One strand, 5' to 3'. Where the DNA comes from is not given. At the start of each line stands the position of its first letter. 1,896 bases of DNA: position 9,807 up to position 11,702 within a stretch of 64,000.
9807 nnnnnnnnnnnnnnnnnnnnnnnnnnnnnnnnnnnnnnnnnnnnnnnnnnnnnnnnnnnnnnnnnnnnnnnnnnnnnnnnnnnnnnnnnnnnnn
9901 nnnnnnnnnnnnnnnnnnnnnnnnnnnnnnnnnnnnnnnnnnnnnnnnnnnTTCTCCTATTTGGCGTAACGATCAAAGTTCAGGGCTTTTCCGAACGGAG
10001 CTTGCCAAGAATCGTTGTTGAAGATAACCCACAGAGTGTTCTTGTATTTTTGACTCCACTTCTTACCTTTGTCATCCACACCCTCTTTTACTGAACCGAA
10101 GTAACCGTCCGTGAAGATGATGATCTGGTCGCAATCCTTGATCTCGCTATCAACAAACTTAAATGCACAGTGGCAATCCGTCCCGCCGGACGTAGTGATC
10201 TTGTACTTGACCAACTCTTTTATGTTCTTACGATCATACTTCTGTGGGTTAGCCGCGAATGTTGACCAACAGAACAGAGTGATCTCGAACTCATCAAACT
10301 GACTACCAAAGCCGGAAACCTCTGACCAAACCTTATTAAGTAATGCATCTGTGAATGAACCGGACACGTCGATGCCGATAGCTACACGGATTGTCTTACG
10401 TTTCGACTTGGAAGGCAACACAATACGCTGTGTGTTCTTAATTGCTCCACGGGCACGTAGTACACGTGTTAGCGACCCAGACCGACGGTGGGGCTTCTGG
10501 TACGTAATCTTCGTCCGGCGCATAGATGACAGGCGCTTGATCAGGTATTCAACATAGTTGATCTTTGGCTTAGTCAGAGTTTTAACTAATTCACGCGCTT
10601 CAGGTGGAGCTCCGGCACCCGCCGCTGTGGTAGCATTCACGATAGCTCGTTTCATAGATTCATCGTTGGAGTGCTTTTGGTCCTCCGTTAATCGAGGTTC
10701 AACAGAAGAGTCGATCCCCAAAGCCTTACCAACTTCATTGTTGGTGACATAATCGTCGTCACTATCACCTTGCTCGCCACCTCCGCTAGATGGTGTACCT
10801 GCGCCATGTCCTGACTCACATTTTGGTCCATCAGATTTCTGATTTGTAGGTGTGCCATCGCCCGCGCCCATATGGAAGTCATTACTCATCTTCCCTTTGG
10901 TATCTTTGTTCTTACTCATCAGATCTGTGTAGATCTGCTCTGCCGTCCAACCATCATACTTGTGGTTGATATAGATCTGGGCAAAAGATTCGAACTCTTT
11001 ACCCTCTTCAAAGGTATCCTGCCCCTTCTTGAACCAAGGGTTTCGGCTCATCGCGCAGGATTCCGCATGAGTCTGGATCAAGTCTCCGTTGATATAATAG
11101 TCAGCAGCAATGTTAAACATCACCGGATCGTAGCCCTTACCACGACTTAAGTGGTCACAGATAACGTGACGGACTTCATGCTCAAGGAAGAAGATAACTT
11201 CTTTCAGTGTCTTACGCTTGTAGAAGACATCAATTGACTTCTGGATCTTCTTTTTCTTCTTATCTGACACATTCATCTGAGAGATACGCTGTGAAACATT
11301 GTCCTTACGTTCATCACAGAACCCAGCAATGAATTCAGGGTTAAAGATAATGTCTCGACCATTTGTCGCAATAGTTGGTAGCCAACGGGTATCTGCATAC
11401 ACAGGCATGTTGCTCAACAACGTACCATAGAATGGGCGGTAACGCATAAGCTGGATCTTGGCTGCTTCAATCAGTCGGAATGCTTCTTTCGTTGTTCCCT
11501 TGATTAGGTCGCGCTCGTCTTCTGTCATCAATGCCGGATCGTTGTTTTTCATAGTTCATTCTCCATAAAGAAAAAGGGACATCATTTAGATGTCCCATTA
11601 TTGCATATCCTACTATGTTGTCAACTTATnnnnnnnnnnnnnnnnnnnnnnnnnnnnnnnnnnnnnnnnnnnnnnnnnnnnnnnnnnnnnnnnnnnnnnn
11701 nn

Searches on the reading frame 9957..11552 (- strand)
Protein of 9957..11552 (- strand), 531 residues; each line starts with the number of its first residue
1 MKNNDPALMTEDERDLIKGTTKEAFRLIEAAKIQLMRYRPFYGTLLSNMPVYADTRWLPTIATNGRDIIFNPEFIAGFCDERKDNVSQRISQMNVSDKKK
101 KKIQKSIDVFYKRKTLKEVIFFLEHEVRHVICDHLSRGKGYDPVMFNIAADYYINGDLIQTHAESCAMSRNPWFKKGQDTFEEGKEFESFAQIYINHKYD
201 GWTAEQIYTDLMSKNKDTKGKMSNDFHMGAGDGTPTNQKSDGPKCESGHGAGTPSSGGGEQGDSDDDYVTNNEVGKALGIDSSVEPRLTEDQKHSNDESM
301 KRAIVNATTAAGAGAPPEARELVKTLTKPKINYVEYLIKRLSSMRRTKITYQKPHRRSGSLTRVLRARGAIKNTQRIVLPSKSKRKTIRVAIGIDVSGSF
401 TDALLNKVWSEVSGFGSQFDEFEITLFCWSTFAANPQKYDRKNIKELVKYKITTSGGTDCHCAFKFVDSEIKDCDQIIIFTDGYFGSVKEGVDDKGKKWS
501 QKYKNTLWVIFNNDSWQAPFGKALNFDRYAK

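Call 8: search_protein_families(library=phrogs, proteins=[window:9957-11552:-], max_evalue=0.001)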
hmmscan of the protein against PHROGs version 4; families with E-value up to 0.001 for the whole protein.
window:9957-11552:- (531 aa): 2 families
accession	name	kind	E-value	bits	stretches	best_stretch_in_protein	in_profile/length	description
phrog_1314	-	DNA, RNA and nucleotide metabolism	2.5e-97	327.4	1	20-528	7-392/394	HNH endonuclease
phrog_30358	-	unknown function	0.00055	20.9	0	377-524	61-197/204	-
